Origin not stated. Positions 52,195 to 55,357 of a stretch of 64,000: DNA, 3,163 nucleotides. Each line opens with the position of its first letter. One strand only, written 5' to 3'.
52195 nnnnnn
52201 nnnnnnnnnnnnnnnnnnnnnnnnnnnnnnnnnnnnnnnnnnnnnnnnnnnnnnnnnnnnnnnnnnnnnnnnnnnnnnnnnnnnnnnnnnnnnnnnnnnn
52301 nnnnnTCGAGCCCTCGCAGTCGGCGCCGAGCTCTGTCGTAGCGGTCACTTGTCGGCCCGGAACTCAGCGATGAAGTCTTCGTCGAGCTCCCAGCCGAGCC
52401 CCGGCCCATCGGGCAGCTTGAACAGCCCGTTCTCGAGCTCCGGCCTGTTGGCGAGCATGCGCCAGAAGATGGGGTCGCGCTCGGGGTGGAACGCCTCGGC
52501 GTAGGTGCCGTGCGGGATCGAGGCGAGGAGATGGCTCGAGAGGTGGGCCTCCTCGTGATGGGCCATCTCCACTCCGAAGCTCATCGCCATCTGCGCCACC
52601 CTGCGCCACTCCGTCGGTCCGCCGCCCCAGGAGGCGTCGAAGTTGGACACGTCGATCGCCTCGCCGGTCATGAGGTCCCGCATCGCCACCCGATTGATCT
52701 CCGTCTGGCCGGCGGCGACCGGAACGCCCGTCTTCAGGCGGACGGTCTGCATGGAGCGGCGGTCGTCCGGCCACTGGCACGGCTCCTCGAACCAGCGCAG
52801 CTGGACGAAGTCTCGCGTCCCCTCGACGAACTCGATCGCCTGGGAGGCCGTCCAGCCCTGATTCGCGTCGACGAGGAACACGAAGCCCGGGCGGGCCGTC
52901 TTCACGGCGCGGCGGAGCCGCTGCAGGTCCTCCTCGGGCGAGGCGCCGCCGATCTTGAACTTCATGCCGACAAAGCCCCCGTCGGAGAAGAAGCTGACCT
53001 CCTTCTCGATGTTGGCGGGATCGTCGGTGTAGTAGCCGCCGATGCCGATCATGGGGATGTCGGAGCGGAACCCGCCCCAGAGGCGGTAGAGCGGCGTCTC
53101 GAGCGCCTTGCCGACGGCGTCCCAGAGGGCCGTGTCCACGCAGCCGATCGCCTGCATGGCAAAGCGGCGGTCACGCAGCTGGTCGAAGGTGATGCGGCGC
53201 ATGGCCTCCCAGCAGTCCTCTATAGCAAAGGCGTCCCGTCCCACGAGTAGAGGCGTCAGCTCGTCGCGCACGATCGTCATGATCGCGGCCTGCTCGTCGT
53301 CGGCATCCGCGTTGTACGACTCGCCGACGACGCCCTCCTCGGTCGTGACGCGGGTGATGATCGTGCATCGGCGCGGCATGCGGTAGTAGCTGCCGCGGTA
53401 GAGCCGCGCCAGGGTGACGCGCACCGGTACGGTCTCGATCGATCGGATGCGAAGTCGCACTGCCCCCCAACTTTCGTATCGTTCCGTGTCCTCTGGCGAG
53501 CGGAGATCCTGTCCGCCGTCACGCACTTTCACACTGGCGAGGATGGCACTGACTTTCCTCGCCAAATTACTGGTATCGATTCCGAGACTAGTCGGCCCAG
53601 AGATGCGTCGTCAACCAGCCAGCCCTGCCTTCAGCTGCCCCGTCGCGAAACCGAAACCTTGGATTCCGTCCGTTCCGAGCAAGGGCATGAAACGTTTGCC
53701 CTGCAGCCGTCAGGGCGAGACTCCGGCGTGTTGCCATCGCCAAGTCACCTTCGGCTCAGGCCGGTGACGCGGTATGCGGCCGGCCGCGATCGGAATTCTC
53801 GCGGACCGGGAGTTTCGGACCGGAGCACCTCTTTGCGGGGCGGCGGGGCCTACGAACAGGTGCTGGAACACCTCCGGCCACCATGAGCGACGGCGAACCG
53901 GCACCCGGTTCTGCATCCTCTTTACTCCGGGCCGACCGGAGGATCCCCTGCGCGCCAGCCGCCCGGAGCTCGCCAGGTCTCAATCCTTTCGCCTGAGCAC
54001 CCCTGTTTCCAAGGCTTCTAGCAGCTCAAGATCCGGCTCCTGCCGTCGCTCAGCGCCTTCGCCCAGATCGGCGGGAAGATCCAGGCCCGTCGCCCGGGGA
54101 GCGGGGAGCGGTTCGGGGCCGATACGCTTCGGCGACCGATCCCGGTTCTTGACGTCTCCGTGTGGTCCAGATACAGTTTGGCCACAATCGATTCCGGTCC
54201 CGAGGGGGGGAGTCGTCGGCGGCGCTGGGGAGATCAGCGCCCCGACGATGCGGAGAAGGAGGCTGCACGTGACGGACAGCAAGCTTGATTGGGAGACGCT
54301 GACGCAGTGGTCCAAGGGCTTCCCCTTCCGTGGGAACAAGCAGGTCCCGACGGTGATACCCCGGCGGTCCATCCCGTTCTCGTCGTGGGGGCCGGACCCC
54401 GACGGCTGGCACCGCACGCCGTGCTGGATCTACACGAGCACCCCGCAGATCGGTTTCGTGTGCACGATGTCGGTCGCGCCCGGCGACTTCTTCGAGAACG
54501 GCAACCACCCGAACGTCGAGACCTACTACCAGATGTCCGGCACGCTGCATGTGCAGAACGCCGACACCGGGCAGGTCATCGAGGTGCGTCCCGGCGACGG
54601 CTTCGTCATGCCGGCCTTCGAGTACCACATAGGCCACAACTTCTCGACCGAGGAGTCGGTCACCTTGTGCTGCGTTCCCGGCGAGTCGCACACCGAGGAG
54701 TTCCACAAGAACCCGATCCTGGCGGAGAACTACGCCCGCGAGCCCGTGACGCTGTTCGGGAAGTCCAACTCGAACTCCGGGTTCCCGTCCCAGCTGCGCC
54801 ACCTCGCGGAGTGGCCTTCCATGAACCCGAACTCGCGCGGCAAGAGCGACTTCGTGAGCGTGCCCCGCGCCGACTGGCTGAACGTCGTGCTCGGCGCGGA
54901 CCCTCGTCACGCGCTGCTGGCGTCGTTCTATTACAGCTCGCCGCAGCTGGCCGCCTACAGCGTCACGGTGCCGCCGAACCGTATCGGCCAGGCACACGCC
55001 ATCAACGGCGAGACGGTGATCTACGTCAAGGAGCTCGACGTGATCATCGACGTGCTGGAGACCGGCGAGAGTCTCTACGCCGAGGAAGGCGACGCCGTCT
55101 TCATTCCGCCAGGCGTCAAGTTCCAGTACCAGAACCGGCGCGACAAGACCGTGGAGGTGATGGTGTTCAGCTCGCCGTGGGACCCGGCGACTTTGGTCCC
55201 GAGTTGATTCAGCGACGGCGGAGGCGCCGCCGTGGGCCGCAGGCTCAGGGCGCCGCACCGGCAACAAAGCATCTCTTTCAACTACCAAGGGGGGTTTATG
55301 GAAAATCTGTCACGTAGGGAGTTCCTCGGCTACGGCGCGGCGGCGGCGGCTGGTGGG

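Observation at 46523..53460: E1 beta / E1 alpha / free-standing lipoyl carrier operon with no E2 catalytic or E3 gene, embedded among CoA-transferase, enolase-superfamily and MaoC genes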

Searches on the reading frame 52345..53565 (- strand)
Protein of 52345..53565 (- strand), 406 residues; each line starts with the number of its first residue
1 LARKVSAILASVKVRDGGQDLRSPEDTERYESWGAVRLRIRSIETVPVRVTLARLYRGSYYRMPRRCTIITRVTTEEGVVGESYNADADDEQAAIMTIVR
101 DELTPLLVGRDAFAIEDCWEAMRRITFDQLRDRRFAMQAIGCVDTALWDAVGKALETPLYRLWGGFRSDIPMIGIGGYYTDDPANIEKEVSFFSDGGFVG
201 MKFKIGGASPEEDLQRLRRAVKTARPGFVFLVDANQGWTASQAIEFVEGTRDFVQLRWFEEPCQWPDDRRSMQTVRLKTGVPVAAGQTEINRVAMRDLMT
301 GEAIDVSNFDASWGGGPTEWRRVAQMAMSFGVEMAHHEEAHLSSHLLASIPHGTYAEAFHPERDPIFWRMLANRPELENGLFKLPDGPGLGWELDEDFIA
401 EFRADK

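Call 7: search_protein_families(library=pfam, proteins=[window:52345-53565:-])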
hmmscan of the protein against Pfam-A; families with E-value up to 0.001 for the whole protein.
window:52345-53565:- (406 aa): 2 families
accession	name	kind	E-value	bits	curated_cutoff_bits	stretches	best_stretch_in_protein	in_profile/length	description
PF13378.12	MR_MLE_C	-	4.2e-49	167.7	29.4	1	195-397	12-218/219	Enolase C-terminal domain-like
PF02746.21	MR_MLE_N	-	3.2e-18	66.5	22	1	64-164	24-117/117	Mandelate racemase / muconate lactonizing enzyme, N-terminal domain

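Call 8: search_protein_families(library=ncbifam, proteins=[window:52345-53565:-])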
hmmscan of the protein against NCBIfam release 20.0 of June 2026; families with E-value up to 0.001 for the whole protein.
window:52345-53565:- (406 aa): 16 families
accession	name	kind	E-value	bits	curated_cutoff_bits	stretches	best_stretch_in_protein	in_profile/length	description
NF040866.1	AraD_Arch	equivalog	9.6e-46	156.4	650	1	69-404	35-371/372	arabinonate dehydratase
NF047820.1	TalGalacDh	equivalog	7.2e-39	133.8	500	1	50-397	20-359/371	L-talarate/galactarate dehydratase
NF043051.1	ManoateDhtManD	equivalog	4.6e-32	111.3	550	2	64-168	13-114/403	D-mannonate dehydratase ManD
NF010624.0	PRK14017.1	equivalog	1.2e-31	110.2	311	1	59-337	7-285/382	galactonate dehydratase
NF011654.0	PRK15072.1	subfamily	3.5e-29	101.9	430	2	63-202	12-147/404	D-galactonate dehydratase family protein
NF040790.2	glucon_galact_dh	equivalog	2.8e-26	92.3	750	1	68-405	25-372/390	bifunctional D-gluconate/D-galactonate dehydratase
NF011968.0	PRK15440.1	equivalog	3.4e-26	92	393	1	67-398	58-387/395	L-rhamnonate dehydratase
TIGR02534.1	mucon_cyclo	subfamily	1.2e-25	90.4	334.95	1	40-404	1-367/368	muconate/chloromuconate family cycloisomerase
NF043002.1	HProlDhtase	equivalog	3.7e-22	78.7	500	1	101-393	70-353/366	cis-3-hydroxy-L-proline dehydratase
NF041118.1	A_G_epim_Thtga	equivalog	2.2e-18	66.5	500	1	74-309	37-263/341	L-Ala-D/L-Glu epimerase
TIGR03247.1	glucar-dehydr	equivalog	2.4e-10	39.7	828.7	1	197-400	196-403/441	glucarate dehydratase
NF042940.1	racemase_DgcA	equivalog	3e-08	33.3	400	1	124-332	69-264/323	N-acetyl-D-Glu racemase DgcA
NF003473.0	PRK05105.1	equivalog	1.1e-07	31.2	236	1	201-273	139-212/331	o-succinylbenzoate synthase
NF002782.0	PRK02901.1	equivalog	4.7e-07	29.1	288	1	201-325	106-230/328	o-succinylbenzoate synthase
TIGR01927.1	menC_gam_Gplu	equivalog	9.9e-06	25.1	130.55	1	195-333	122-259/307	o-succinylbenzoate synthase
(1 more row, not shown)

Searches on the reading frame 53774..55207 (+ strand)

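Call 61: search_protein_families(library=pfam, proteins=[window:53774-55207:+], max_evalue=0.001)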
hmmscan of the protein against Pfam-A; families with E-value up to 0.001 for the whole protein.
window:53774-55207:+ (477 aa): 2 families
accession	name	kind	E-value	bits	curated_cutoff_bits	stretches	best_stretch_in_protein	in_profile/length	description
PF07883.17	Cupin_2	-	4.2e-15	55.7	27.2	2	232-299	3-68/70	Cupin domain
PF05899.18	Cupin_3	-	4e-05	23.7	23.5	0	232-281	12-58/74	EutQ-like cupin domain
